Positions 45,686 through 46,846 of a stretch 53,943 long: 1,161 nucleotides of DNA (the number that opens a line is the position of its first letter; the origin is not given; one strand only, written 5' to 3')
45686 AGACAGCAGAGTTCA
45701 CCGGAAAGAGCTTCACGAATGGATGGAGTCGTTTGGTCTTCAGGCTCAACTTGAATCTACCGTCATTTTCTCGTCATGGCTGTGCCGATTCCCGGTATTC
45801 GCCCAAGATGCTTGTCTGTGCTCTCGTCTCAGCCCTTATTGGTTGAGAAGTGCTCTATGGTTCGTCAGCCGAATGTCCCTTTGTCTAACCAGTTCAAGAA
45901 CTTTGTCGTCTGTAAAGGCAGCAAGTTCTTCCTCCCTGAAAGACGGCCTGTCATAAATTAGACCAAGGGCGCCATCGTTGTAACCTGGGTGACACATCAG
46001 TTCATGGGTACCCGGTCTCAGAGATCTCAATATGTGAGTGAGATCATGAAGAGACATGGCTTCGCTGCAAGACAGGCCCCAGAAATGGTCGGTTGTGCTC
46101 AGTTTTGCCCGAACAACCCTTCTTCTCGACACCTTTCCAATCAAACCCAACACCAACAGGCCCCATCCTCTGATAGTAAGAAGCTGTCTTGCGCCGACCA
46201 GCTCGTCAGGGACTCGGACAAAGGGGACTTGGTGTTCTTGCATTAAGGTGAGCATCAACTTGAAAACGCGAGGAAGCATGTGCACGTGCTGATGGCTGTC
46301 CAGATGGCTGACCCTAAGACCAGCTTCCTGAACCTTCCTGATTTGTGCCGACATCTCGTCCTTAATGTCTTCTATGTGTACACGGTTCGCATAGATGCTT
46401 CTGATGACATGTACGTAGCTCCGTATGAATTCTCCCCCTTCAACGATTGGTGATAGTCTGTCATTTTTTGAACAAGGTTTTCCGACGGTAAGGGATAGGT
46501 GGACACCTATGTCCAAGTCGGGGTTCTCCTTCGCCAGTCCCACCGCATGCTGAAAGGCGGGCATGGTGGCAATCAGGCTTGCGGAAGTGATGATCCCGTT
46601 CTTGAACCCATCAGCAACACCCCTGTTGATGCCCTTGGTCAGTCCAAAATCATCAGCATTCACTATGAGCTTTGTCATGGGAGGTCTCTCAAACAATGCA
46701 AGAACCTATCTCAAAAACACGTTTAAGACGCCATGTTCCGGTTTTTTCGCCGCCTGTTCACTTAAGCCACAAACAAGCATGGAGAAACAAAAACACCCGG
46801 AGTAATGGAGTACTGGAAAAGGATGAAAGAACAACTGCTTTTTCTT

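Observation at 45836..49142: GT2 / B12-radical SAM / YdjC-deacetylase trio: a hybrid of the FlmF2-NaxD-FlmK and HpnI-J-K pathway logics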

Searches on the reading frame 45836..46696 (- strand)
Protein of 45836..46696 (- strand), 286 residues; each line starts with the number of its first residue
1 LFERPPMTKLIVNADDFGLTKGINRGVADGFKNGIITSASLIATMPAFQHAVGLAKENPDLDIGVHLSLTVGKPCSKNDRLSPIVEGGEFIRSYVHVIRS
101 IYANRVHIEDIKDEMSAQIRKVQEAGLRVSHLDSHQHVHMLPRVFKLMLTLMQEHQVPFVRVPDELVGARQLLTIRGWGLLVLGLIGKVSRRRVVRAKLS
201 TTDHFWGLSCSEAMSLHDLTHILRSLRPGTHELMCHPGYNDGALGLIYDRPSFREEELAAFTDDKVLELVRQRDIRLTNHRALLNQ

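Call 3: search_protein_families(library=ncbifam, proteins=[window:45836-46696:-], max_evalue=0.001)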
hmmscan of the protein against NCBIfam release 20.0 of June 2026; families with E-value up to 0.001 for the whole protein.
window:45836-46696:- (286 aa): 3 families
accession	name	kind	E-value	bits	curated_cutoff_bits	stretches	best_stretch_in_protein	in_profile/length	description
TIGR03473.1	HpnK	hypoth_equivalog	1.3e-54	185.4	232.6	1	8-283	2-281/283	hopanoid biosynthesis-associated protein HpnK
NF002559.0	PRK02134.1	equivalog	9.8e-53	179.2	227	1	8-282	3-248/249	chitin disaccharide deacetylase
NF052308.1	CarbhyDeactlThm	equivalog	9.7e-14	51.3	400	1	10-167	14-158/265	carbohydrate deacetylase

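Call 4: search_protein_families(library=pfam, proteins=[window:45836-46696:-], max_evalue=0.001)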
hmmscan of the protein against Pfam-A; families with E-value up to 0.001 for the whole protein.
window:45836-46696:- (286 aa): 1 family
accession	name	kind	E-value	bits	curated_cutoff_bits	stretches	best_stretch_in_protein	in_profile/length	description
PF04794.17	YdjC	-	3.1e-69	234.2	29.7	1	9-271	1-265/266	YdjC-like protein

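Call 19: search_solved_structures(query=window:45839-46696:-, max_evalue=0.001, show_alignments=2)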
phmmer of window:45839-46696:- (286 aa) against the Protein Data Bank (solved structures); distinct sequences matched with E-value up to 0.001: 4.
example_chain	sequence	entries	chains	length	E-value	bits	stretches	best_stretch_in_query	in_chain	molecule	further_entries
7vi8_A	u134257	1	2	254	3e-27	98.7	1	10-284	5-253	Chitooligosaccharide deacetylase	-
2i5i_A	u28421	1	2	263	2.2e-25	92.5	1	8-160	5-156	UPF0249 protein EF_3048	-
8jqe_A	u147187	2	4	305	9.3e-16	61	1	9-161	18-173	YdjC family protein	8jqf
2e67_A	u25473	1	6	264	0.00012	24.5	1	10-168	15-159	Hypothetical protein TTHB029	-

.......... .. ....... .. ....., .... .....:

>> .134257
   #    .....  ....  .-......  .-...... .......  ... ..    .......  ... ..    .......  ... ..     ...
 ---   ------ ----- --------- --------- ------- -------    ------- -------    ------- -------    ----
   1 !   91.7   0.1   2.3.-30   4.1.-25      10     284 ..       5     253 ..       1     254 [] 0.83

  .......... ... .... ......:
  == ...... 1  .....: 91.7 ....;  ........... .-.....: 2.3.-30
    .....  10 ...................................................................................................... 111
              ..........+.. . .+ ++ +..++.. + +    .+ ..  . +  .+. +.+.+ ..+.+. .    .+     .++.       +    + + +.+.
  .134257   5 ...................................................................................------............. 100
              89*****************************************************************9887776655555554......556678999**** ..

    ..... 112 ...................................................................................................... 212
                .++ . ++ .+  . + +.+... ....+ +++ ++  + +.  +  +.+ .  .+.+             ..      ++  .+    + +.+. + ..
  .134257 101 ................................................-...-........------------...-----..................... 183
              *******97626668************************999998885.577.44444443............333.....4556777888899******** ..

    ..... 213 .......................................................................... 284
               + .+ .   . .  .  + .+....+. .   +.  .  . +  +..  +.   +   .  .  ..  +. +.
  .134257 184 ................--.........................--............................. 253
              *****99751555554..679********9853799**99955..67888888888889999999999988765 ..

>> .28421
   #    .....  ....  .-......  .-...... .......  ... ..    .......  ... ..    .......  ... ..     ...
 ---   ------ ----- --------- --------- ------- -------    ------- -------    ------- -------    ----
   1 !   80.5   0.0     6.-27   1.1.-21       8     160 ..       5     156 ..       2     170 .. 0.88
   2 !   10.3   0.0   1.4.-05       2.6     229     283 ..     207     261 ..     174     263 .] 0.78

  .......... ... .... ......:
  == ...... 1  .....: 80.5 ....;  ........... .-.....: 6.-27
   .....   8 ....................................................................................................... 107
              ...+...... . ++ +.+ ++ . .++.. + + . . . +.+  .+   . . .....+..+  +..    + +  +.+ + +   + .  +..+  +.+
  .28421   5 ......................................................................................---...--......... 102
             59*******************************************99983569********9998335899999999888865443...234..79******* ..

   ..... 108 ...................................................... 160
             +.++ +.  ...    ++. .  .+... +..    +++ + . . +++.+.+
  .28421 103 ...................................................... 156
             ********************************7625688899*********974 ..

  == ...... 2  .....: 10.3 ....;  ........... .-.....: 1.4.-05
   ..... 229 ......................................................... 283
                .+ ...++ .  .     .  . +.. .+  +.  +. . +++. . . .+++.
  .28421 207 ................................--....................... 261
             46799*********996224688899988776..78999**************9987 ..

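Call 26: find_homologous_proteins(query=window:45839-46696:-, max_evalue=1e-10)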
Query window:45839-46696:- (286 aa): 5608 proteins with E <= 1e-10 among 8000 candidates; the best 120 are listed.
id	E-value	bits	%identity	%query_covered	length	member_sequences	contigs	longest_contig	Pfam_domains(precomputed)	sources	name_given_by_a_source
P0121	1.4e-169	580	91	98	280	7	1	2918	PF04794.18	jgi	-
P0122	4.2e-158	543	85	98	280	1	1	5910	PF04794.18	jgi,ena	-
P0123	7.3e-155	532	86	98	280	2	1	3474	PF04794.18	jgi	-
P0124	3.5e-154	530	83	98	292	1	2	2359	PF04794.18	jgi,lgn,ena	-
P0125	8.1e-150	516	82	98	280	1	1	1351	PF04794.18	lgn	-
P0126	4.7e-147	507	80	97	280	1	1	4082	PF04794.18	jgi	jgi:predicted glycoside hydrolase/deacetylase ChbG (UPF0249 family)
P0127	5.9e-140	483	76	98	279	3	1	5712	PF04794.18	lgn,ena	-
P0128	4.2e-139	480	74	98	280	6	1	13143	PF04794.18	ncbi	-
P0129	1.5e-136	472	77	96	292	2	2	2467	PF04794.18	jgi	jgi:predicted glycoside hydrolase/deacetylase ChbG (UPF0249 family)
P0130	3.0e-136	471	73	98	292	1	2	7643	PF04794.18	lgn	-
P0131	7.9e-136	470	72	98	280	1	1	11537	PF04794.18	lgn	-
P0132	3.5e-132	458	71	98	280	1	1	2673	PF04794.18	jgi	jgi:predicted glycoside hydrolase/deacetylase ChbG (UPF0249 family)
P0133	1.4e-131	456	74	98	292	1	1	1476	PF04794.18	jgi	jgi:predicted glycoside hydrolase/deacetylase ChbG (UPF0249 family)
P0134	8.1e-131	453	73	98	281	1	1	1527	PF04794.18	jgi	jgi:predicted glycoside hydrolase/deacetylase ChbG (UPF0249 family)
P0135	3.0e-129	448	72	97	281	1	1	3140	PF04794.18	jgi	jgi:predicted glycoside hydrolase/deacetylase ChbG (UPF0249 family)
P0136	5.6e-125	434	65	99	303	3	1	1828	PF04794.18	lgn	-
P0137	4.3e-122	425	64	98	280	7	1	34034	PF04794.18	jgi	jgi:predicted glycoside hydrolase/deacetylase ChbG (UPF0249 family)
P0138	3.2e-112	392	82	74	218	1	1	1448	PF04794.18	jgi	jgi:predicted glycoside hydrolase/deacetylase ChbG (UPF0249 family)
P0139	2.0e-107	377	57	98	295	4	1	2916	PF04794.18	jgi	jgi:predicted glycoside hydrolase/deacetylase ChbG (UPF0249 family)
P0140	1.0e-105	371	59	98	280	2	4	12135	PF04794.18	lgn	-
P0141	6.0e-98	345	54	98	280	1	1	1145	PF04794.18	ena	-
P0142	8.1e-91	322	52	96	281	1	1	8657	PF04794.18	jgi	-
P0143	7.8e-85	302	51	96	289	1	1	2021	PF04794.18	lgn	-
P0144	7.7e-75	270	49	97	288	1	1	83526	PF04794.18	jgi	jgi:predicted glycoside hydrolase/deacetylase ChbG (UPF0249 family)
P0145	3.0e-54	202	41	95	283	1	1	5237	PF04794.18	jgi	-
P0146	4.5e-54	202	37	94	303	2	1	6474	PF04794.18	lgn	-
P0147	6.8e-54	201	37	97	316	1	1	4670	PF04794.18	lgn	-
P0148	8.1e-54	201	41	97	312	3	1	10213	PF04794.18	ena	-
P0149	1.9e-53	199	38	97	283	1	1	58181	PF04794.18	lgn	-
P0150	2.1e-53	199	40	98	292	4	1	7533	PF04794.18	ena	-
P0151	3.3e-53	199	41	97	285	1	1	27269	PF04794.18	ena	-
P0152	3.5e-53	199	42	97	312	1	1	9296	PF04794.18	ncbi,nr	ncbi:MAG TPA: ChbG/HpnK family deacetylase [Terriglobia bacterium]|nr:ChbG/HpnK family deacetylase [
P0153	9.5e-53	197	41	97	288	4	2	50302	PF04794.18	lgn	-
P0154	1.8e-52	196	40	97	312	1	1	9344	PF04794.18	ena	-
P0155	2.0e-52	196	41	97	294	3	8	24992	PF04794.18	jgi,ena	jgi:hopanoid biosynthesis associated protein HpnK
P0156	2.6e-52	196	40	97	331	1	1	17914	PF04794.18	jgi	jgi:hopanoid biosynthesis associated protein HpnK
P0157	3.0e-52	196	39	98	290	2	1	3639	PF04794.18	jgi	jgi:hopanoid biosynthesis associated protein HpnK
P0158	4.2e-52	195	38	97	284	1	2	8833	PF04794.18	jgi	jgi:chitin disaccharide deacetylase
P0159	4.9e-52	195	41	97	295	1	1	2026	PF04794.18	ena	-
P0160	5.2e-52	195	38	97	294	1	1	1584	PF04794.18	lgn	-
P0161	8.7e-52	194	41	97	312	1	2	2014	PF04794.18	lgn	-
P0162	1.3e-51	194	37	97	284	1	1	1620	PF04794.18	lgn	-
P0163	1.7e-51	193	41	97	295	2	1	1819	PF04794.18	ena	-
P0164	1.9e-51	193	36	97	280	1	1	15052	PF04794.18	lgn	-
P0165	2.2e-51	193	42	97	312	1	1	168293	PF04794.18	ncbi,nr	ncbi:MAG TPA: ChbG/HpnK family deacetylase [Terriglobia bacterium]|nr:ChbG/HpnK family deacetylase [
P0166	2.6e-51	192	42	96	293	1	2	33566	PF04794.18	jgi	jgi:hopanoid biosynthesis associated protein HpnK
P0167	2.8e-51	192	38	97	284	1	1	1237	PF04794.18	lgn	-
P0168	5.4e-51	191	40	97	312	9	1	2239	PF04794.18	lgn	-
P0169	5.4e-51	191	41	97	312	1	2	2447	PF04794.18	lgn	-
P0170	6.8e-51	191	40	98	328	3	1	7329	PF04794.18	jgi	jgi:hopanoid biosynthesis associated protein HpnK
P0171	8.0e-51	191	37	100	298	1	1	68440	PF04794.18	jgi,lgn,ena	-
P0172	8.8e-51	191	38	95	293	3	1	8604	PF04794.18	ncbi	-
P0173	1.2e-50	190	41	97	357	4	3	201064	PF04794.18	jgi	-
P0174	1.2e-50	190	37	96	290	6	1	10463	PF04794.18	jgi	-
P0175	2.2e-50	189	37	97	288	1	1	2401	PF04794.18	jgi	jgi:hopanoid biosynthesis associated protein HpnK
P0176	2.5e-50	189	40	96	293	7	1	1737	PF04794.18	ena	-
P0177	3.5e-50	189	39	94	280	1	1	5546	PF04794.18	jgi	jgi:hopanoid biosynthesis associated protein HpnK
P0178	4.3e-50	188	38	98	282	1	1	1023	PF04794.18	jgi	jgi:hopanoid biosynthesis associated protein HpnK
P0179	5.1e-50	188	41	97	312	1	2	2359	PF04794.18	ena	-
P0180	5.7e-50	188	40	97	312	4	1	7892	PF04794.18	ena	-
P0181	7.3e-50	188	40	96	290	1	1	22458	PF04794.18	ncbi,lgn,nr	ncbi:MAG: ChbG/HpnK family deacetylase [Acidobacteria bacterium]|nr:MAG: ChbG/HpnK family deacetylas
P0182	7.9e-50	188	37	97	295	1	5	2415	PF04794.18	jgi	jgi:hopanoid biosynthesis associated protein HpnK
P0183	9.3e-50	187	38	94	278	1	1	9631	PF04794.18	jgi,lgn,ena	-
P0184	1.0e-49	187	38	97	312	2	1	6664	PF04794.18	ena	-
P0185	1.1e-49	187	40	97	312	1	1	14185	PF04794.18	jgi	jgi:hopanoid biosynthesis associated protein HpnK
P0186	1.2e-49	187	39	98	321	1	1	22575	PF04794.18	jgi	jgi:hopanoid biosynthesis associated protein HpnK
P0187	1.3e-49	187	40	97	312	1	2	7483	PF04794.18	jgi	-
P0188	1.4e-49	187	37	98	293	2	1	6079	PF04794.18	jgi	-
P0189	1.4e-49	187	38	97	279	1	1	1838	PF04794.18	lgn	-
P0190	2.1e-49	186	39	97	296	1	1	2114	PF04794.18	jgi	-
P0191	2.4e-49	186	36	97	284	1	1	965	PF04794.18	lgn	-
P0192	2.5e-49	186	41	98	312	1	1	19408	PF04794.18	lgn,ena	-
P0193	2.6e-49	186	37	96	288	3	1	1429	PF04794.18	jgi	jgi:hopanoid biosynthesis associated protein HpnK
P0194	5.2e-49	185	40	96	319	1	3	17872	PF04794.18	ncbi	-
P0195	5.3e-49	185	35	95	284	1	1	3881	PF04794.18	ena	-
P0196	5.7e-49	185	39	97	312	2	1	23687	PF04794.18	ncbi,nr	ncbi:MAG TPA: ChbG/HpnK family deacetylase [Terriglobia bacterium]|nr:ChbG/HpnK family deacetylase [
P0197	6.2e-49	185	39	97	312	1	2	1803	PF04794.18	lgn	-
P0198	6.3e-49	185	40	97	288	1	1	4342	PF04794.18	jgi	jgi:chitin disaccharide deacetylase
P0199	7.3e-49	184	36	98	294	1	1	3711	PF04794.18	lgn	-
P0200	8.9e-49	184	38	97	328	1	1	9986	PF04794.18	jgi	jgi:hopanoid biosynthesis associated protein HpnK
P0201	1.1e-48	184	42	82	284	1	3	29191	PF04794.18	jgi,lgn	-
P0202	1.7e-48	183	37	97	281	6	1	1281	PF04794.18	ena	-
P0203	1.9e-48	183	39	97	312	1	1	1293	PF04794.18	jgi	jgi:hopanoid biosynthesis associated protein HpnK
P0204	2.0e-48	183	37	97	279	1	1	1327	PF04794.18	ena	-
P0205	2.5e-48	183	38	97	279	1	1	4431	PF04794.18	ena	-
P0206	2.8e-48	183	37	97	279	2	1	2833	PF04794.18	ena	-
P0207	3.5e-48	182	37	97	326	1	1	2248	PF04794.18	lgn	-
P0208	3.8e-48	182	36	96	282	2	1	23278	PF04794.18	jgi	jgi:hopanoid biosynthesis associated protein HpnK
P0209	4.6e-48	182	36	95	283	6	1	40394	PF04794.18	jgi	-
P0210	4.7e-48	182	38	97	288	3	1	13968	PF04794.18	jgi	-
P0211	5.5e-48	182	35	97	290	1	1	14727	PF04794.18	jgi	-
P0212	5.7e-48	182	38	97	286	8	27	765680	PF04794.18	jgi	jgi:chitin disaccharide deacetylase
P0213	5.8e-48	181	40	98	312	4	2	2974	PF04794.18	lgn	-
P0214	5.9e-48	181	38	97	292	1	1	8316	PF04794.18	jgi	jgi:hopanoid biosynthesis associated protein HpnK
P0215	6.1e-48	181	39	97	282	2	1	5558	PF04794.18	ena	-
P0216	6.2e-48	181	38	97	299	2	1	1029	PF04794.18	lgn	-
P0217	6.3e-48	181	38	97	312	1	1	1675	PF04794.18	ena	-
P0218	6.4e-48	181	38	97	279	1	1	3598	PF04794.18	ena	-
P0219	6.8e-48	181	38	97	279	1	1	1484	PF04794.18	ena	-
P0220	7.8e-48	181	35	97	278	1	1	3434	PF04794.18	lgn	-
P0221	8.1e-48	181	39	96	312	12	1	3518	PF04794.18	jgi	jgi:hopanoid biosynthesis associated protein HpnK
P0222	1.2e-47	180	37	97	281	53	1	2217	PF04794.18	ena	-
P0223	1.3e-47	180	34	97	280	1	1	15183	PF04794.18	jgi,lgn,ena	-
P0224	1.4e-47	180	38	95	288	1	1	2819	PF04794.18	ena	-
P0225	1.7e-47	180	39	97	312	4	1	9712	PF04794.18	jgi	-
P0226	1.8e-47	180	35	97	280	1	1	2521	PF04794.18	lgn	-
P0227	2.1e-47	180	38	97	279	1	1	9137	PF04794.18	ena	-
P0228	2.1e-47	180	39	97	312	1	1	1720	PF04794.18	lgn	-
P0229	2.2e-47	180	37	96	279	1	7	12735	PF04794.18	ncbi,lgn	-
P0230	2.5e-47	179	39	98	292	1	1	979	PF04794.18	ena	-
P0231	2.7e-47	179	39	97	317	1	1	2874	PF04794.18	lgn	-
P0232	3.3e-47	179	37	97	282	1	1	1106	PF04794.18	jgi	-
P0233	3.9e-47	179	39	96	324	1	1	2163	PF04794.18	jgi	jgi:hopanoid biosynthesis associated protein HpnK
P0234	4.0e-47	179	39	97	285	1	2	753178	PF04794.18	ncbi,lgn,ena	-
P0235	4.2e-47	179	37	97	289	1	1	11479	PF04794.18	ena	-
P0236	4.6e-47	179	39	97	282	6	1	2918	PF04794.18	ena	-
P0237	5.0e-47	178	37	96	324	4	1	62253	PF04794.18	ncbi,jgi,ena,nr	ncbi:MAG TPA: ChbG/HpnK family deacetylase [Terriglobales bacterium]|nr:ChbG/HpnK family deacetylase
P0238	6.5e-47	178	39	98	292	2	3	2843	PF04794.18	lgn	-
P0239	6.9e-47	178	39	96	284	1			PF04794.18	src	-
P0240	7.3e-47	178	37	96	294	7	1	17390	PF04794.18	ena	-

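Call 31: find_encoding_contigs(protein=P0165, flank=10000, max_places=1)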
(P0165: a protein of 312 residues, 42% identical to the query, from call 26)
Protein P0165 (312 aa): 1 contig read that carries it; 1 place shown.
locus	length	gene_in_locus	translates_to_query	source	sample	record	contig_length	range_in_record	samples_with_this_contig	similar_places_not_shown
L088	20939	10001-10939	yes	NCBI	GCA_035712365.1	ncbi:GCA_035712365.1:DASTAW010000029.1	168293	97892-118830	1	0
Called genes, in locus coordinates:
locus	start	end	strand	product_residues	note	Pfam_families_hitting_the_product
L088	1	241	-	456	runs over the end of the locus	PF02746:MR_MLE_N, PF13378:MR_MLE_C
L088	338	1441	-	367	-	PF03786:UxuA, PF01261:AP_endonuc_2, PF03786:UxuA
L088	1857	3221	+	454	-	PF01979:Amidohydro_1 (faint), PF07969:Amidohydro_3 (faint)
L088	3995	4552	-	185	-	PF08207:EFP_N, PF01132:EFP, PF09285:Elong-fact-P_C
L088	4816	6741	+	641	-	PF13522:GATase_6, PF13537:GATase_7, PF00733:Asn_synthase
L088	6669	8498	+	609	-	PF13231:PMT_2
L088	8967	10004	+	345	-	PF03706:LPG_synthase_TM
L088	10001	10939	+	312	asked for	PF04794:YdjC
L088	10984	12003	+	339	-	PF00535:Glycos_transf_2, PF10111:Glyco_tranf_2_2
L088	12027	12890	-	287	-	PF00494:SQS_PSY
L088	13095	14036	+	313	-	PF01073:3Beta_HSD, PF01370:Epimerase, PF02719:Polysacc_synt_2, PF04321:RmlD_sub_bind, PF13460:NAD_binding_10 (weak), PF16363:GDP_Man_Dehyd, PF07993:NAD_binding_4 (weak)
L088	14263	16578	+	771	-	PF01833:TIG (weak)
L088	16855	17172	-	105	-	PF03840:SecG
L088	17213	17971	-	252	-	PF00121:TIM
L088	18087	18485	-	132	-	PF05635:23S_rRNA_IVP, PF22296:bAvd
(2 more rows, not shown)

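Call 32: find_encoding_contigs(protein=P0166, flank=10000, max_places=1)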
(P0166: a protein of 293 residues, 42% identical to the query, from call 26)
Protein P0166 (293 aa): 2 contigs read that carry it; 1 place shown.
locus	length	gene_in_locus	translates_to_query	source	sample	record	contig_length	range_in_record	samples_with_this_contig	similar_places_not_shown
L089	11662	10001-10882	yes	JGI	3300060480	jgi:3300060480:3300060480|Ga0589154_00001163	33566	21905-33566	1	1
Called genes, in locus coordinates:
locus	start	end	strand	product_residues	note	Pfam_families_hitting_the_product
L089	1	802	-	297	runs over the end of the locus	PF01063:Aminotran_4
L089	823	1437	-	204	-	PF01174:SNO, PF07685:GATase_3 (weak)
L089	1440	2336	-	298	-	PF01680:SOR_SNZ, PF03060:NMO (faint), PF05690:ThiG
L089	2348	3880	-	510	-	PF00392:GntR, PF00155:Aminotran_1_2, PF12897:Asp_aminotransf (faint)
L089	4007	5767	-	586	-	PF13231:PMT_2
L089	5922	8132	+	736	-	PF13231:PMT_2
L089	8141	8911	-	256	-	PF08241:Methyltransf_11 (weak)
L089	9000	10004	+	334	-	PF05368:NmrA, PF01073:3Beta_HSD, PF01370:Epimerase, PF04321:RmlD_sub_bind, PF13460:NAD_binding_10, PF16363:GDP_Man_Dehyd, PF07993:NAD_binding_4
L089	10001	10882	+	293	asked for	PF04794:YdjC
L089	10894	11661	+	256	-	?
